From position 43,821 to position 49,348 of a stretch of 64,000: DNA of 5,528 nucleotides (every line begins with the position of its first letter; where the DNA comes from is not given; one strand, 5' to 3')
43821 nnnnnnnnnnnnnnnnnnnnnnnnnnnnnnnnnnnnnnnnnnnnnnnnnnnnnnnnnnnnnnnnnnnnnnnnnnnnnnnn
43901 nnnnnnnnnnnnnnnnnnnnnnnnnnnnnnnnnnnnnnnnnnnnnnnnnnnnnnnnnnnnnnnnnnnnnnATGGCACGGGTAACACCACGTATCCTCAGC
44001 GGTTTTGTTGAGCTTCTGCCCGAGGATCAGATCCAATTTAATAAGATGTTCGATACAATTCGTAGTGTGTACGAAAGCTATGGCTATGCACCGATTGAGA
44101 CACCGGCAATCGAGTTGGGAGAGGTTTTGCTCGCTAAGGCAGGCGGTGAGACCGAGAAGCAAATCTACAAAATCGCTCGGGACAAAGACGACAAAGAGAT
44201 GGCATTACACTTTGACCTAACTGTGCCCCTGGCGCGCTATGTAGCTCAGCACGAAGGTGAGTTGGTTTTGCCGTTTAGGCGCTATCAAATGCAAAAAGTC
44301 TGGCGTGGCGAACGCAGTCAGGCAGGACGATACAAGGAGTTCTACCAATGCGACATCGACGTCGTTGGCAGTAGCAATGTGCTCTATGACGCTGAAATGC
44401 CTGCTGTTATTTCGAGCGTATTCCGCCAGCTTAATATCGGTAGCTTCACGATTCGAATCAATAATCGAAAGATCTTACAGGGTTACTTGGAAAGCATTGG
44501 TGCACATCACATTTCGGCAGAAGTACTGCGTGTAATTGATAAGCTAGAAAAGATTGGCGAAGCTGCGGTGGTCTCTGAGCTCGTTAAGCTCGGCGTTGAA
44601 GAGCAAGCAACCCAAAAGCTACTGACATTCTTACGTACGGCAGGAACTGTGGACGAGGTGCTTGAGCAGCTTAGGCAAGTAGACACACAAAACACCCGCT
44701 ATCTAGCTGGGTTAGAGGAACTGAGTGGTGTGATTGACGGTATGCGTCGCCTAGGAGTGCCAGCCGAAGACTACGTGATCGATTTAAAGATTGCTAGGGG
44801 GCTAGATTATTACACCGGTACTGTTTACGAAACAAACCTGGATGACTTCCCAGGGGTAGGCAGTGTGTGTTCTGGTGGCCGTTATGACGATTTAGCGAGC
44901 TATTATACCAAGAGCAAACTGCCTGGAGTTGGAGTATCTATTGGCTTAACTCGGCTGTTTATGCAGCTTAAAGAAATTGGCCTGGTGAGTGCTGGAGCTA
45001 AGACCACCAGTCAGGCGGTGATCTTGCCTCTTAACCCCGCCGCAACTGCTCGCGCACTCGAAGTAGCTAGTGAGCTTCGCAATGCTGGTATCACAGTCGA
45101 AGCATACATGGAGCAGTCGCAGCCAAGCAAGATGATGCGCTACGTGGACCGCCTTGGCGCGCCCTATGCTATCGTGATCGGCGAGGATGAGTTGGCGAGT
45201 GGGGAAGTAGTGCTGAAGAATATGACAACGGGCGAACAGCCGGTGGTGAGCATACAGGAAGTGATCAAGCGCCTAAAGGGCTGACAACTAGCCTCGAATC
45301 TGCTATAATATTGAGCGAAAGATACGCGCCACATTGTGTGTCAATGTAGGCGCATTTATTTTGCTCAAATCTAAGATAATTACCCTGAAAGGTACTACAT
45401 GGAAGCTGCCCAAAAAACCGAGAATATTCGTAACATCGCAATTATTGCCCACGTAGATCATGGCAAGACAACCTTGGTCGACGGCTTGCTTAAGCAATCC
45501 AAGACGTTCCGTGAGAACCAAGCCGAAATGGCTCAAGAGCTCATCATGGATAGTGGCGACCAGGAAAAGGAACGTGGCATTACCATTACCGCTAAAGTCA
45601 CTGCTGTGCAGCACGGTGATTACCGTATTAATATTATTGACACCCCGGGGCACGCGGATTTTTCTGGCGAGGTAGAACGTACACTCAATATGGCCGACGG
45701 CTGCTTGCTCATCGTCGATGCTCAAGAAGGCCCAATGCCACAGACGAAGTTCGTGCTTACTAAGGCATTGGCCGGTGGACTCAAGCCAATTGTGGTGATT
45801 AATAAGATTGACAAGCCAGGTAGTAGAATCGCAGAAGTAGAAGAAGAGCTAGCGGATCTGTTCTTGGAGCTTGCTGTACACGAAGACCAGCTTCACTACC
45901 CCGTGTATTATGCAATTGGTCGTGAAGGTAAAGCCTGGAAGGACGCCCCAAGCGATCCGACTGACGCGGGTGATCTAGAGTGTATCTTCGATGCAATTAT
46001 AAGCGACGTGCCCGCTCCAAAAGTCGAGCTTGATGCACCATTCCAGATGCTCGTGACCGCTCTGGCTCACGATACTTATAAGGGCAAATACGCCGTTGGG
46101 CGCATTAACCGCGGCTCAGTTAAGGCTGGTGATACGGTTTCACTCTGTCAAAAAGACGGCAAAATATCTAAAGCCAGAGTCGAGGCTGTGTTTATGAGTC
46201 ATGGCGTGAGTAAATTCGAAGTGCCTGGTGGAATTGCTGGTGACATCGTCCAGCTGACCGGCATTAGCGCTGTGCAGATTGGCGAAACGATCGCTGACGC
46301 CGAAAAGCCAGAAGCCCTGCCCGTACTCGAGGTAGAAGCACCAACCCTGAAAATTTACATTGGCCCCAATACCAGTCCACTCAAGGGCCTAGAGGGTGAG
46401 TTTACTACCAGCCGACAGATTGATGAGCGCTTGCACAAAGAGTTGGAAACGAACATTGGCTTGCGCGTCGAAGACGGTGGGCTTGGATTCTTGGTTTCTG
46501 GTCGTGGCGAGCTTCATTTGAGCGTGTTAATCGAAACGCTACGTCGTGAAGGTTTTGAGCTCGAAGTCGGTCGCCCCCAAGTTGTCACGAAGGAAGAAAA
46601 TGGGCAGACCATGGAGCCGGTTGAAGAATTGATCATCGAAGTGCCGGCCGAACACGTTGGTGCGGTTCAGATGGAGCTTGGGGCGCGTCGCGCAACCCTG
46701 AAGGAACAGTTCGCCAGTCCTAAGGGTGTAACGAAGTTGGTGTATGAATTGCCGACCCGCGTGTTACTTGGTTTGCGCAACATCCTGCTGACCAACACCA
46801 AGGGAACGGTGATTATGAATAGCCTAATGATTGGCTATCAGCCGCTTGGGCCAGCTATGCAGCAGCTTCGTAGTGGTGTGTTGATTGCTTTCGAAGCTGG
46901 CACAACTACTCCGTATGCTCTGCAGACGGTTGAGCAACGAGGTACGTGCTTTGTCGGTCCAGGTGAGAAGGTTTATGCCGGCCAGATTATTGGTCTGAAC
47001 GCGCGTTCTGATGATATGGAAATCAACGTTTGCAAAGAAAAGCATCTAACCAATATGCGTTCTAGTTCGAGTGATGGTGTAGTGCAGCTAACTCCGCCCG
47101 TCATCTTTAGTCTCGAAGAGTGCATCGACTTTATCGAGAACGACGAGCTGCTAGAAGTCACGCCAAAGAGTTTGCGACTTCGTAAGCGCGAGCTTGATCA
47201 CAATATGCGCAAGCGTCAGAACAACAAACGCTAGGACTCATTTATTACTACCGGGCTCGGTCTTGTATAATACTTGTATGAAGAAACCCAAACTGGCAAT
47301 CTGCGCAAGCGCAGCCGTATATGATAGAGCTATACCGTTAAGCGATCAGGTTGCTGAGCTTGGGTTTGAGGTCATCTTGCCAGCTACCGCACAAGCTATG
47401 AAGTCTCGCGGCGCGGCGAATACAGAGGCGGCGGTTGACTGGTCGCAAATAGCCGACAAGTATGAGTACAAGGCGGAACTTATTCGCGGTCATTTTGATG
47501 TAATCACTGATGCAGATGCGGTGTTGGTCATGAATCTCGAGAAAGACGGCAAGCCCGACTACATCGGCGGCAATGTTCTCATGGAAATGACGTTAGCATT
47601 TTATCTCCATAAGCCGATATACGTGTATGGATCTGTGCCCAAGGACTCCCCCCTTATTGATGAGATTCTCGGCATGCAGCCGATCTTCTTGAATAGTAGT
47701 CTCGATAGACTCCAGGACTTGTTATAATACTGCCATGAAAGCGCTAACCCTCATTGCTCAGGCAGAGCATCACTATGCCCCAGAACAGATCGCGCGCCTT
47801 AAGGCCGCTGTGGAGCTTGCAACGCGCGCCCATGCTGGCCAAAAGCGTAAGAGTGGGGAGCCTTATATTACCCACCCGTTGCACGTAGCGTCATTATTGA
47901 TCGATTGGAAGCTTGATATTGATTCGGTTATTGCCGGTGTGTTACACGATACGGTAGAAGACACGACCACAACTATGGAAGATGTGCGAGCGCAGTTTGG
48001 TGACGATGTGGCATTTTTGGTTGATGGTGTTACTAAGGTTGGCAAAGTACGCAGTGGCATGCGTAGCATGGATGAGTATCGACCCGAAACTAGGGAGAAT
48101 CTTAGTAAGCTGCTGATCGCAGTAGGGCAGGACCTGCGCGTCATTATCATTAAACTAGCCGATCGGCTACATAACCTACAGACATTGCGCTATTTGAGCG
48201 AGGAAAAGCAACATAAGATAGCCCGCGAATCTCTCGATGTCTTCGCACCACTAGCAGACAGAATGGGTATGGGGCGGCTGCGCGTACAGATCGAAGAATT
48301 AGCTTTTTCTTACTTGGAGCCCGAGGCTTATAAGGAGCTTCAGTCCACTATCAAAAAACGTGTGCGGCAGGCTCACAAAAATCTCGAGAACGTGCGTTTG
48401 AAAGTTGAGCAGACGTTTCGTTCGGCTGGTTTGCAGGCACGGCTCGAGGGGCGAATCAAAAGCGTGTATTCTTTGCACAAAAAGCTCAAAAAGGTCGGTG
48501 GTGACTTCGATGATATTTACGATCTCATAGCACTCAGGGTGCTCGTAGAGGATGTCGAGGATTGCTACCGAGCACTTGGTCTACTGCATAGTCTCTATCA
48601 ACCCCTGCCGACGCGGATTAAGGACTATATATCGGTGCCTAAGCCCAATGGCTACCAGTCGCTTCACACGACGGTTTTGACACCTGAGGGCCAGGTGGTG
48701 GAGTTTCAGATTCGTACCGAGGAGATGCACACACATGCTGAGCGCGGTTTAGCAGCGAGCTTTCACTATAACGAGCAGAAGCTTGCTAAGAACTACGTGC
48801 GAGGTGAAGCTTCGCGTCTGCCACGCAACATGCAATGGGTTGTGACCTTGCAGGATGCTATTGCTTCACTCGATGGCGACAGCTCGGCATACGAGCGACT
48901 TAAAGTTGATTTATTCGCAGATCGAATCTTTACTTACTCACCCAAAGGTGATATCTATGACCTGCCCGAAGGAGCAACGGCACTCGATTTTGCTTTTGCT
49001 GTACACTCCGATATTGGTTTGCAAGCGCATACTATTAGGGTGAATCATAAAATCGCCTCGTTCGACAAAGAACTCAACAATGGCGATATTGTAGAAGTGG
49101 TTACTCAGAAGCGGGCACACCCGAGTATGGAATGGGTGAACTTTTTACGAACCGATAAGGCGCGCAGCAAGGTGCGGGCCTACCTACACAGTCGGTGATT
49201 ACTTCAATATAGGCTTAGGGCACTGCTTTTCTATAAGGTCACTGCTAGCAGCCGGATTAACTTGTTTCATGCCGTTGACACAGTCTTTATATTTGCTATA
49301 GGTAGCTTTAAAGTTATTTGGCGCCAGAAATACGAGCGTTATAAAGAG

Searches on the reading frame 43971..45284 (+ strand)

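Call 27: search_protein_families(library=pfam, proteins=[window:43971-45284:+], max_evalue=0.001)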
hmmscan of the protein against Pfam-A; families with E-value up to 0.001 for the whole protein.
window:43971-45284:+ (437 aa): 4 families
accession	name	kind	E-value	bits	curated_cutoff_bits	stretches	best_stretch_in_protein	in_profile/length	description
PF13393.11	tRNA-synt_His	-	1.9e-39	136.2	25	1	11-329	1-308/308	Histidyl-tRNA synthetase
PF03129.25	HGTP_anticodon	-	1.6e-21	76.7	21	1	348-436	1-92/94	Anticodon binding domain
PF00587.30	tRNA-synt_2b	-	4.6e-06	27.3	29.3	1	67-201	2-134/179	tRNA synthetase class II core domain (G, H, P, S and T)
PF00152.25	tRNA-synt_2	-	6.4e-05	22.6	25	1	24-134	26-124/308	tRNA synthetases class II (D, K and N)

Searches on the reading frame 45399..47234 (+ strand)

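Call 27: search_protein_families(library=pfam, proteins=[window:45399-47234:+], max_evalue=0.001)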
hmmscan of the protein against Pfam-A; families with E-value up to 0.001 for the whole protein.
window:45399-47234:+ (611 aa): 6 families
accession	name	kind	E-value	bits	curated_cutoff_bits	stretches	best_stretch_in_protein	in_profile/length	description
PF00009.33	GTP_EFTU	-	8.9e-56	188.9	26.5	1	8-202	1-184/188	Elongation factor Tu GTP binding domain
PF21018.2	BipA_C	-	2.8e-44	149.8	23.8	1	493-600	2-109/110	TypA/BipA C-terminal domain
PF00679.30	EFG_C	-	4e-14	52.9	27.9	1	404-489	2-87/89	Elongation factor G C-terminus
PF03144.31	GTP_EFTU_D2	-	4.9e-13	49.8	30.3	1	229-299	1-73/73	Elongation factor Tu domain 2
PF22042.2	EF-G_D2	-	4.4e-07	30.4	27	1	214-299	1-82/84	Elongation factor G domain 2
PF01926.29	MMR_HSR1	-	7.5e-06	26.5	21.9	1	13-136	2-113/113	50S ribosome-binding GTPase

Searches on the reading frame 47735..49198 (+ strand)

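Call 27: search_protein_families(library=pfam, proteins=[window:47735-49198:+], max_evalue=0.001)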
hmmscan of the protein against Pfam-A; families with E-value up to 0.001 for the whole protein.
window:47735-49198:+ (487 aa): 4 families
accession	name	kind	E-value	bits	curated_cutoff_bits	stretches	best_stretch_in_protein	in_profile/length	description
PF13328.12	HD_4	-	5.4e-48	163.1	27.2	1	25-179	1-155/156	HD domain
PF04607.23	RelA_SpoT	-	4.3e-38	130.5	27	1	239-349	1-112/113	Region found in RelA / SpoT proteins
PF02824.27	TGS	-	5.8e-15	55.5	22.2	1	398-457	1-60/60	TGS domain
PF01966.28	HD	-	7.6e-09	36.3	22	1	44-147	1-115/116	HD domain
